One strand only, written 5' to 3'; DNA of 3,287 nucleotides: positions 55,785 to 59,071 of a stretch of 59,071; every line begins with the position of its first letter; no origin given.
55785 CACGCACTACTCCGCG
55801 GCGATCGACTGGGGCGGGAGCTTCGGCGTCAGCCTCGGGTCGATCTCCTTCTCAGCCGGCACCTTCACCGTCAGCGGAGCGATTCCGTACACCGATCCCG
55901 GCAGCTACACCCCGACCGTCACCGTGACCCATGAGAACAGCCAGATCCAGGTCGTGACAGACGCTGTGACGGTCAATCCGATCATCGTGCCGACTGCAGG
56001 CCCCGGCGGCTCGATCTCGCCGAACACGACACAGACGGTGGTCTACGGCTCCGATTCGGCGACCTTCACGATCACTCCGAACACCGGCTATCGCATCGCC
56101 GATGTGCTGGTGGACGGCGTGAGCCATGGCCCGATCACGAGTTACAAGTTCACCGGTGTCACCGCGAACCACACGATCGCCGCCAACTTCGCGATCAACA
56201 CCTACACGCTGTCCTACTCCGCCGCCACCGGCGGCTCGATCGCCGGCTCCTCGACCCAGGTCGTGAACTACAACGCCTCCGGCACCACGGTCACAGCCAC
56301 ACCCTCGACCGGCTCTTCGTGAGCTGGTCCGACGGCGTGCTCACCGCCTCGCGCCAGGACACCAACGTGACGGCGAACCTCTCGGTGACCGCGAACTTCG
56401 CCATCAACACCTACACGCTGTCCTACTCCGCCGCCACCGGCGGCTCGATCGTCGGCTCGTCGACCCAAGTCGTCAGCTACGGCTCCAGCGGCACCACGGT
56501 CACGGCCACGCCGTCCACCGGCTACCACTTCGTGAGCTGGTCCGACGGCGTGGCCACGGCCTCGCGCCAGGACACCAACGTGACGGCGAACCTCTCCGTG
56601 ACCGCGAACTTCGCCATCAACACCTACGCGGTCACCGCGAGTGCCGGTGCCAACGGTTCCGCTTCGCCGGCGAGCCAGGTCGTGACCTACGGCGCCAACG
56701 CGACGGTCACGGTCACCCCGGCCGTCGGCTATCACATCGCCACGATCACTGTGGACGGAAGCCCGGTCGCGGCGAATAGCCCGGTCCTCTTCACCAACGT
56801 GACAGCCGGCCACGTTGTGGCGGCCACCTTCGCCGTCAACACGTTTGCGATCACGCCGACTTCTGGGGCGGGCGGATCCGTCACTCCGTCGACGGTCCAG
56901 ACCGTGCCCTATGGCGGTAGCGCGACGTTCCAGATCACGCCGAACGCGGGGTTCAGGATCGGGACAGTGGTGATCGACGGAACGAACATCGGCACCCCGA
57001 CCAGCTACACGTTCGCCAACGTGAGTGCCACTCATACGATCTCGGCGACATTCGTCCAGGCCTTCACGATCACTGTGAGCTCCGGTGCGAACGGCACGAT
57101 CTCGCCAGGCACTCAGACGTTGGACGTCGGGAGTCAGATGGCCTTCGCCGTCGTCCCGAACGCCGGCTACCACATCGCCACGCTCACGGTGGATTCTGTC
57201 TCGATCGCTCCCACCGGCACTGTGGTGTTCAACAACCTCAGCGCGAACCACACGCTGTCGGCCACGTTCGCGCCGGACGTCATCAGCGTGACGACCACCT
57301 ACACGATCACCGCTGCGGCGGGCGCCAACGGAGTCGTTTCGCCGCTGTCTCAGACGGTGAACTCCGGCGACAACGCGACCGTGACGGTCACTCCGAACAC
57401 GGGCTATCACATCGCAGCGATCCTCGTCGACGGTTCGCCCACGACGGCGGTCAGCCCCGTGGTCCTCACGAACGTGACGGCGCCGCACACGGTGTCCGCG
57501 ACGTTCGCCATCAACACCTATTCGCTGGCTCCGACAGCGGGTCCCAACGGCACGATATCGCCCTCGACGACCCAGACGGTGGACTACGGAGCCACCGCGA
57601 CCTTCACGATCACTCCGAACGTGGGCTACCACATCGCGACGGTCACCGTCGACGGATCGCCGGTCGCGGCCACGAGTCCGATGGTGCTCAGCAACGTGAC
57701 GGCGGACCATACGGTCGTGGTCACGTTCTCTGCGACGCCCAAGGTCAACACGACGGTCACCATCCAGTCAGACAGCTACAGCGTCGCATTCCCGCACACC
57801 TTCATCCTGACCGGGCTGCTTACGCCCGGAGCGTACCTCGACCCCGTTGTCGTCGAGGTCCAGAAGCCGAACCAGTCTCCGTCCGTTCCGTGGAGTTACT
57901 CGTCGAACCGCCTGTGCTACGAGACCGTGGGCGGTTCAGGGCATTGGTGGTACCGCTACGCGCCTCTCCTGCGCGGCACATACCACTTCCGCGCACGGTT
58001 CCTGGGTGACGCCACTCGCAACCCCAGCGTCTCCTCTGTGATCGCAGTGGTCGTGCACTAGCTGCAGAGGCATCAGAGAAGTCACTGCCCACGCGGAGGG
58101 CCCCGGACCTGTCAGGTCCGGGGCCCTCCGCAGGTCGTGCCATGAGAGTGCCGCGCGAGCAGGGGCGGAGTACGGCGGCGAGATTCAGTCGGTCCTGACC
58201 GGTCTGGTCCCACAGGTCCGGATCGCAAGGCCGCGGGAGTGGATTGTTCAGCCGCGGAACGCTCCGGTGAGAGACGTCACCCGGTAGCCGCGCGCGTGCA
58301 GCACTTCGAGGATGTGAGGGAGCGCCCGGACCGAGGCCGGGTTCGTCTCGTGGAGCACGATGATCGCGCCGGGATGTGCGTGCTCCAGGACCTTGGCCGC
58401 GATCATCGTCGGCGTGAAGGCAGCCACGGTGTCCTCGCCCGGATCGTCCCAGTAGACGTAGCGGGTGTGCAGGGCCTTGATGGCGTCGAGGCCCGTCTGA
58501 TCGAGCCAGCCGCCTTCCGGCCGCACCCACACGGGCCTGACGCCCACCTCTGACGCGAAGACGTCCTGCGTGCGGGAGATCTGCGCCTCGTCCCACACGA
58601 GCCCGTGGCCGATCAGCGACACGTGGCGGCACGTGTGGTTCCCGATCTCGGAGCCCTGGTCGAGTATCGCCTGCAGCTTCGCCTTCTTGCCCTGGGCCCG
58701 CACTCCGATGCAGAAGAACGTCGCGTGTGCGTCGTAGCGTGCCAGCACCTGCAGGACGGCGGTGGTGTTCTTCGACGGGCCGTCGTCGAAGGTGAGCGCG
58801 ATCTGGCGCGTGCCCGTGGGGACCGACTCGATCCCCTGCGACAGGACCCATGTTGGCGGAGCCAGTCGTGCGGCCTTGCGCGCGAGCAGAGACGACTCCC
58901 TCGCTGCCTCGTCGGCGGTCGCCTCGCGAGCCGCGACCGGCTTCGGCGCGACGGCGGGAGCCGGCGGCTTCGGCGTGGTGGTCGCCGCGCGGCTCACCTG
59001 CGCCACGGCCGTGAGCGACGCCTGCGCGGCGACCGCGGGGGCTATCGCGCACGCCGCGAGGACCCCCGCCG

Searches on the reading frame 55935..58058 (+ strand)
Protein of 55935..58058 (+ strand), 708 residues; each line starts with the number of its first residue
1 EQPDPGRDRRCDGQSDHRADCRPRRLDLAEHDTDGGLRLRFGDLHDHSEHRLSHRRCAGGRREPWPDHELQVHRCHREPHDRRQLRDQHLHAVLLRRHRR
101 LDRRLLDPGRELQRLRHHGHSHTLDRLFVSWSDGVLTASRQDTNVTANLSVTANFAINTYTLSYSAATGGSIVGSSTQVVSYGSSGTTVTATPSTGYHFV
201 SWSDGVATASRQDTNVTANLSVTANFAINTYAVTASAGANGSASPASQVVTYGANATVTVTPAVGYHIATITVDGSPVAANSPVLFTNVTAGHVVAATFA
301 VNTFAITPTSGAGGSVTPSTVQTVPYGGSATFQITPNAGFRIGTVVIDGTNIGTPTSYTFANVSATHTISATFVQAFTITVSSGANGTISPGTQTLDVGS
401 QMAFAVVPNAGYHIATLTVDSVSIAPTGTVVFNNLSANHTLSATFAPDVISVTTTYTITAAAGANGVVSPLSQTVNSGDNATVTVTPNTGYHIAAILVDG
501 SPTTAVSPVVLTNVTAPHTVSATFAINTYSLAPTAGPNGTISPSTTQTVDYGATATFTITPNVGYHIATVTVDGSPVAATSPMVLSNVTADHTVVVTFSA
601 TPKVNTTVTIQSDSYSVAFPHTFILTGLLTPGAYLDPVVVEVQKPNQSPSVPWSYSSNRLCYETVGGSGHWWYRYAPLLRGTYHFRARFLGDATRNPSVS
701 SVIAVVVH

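Call 24: search_protein_families(library=pfam, proteins=[window:55935-58058:+], max_evalue=0.001)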
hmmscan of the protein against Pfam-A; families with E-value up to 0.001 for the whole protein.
window:55935-58058:+ (708 aa): 1 family
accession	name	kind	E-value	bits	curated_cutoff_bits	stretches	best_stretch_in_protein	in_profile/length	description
PF18998.6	Flg_new_2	-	3.4e-44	149.1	23.6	5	160-229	1-72/73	Divergent InlB B-repeat domain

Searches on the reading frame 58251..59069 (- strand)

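Call 24: search_protein_families(library=pfam, proteins=[window:58251-59069:-], max_evalue=0.001)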
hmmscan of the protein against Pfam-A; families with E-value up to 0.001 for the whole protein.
window:58251-59069:- (273 aa): 1 family
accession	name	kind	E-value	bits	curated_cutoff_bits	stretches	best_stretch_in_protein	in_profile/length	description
PF01522.26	Polysacc_deac_1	-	5.2e-26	91.5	23.1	1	84-204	3-123/124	Polysaccharide deacetylase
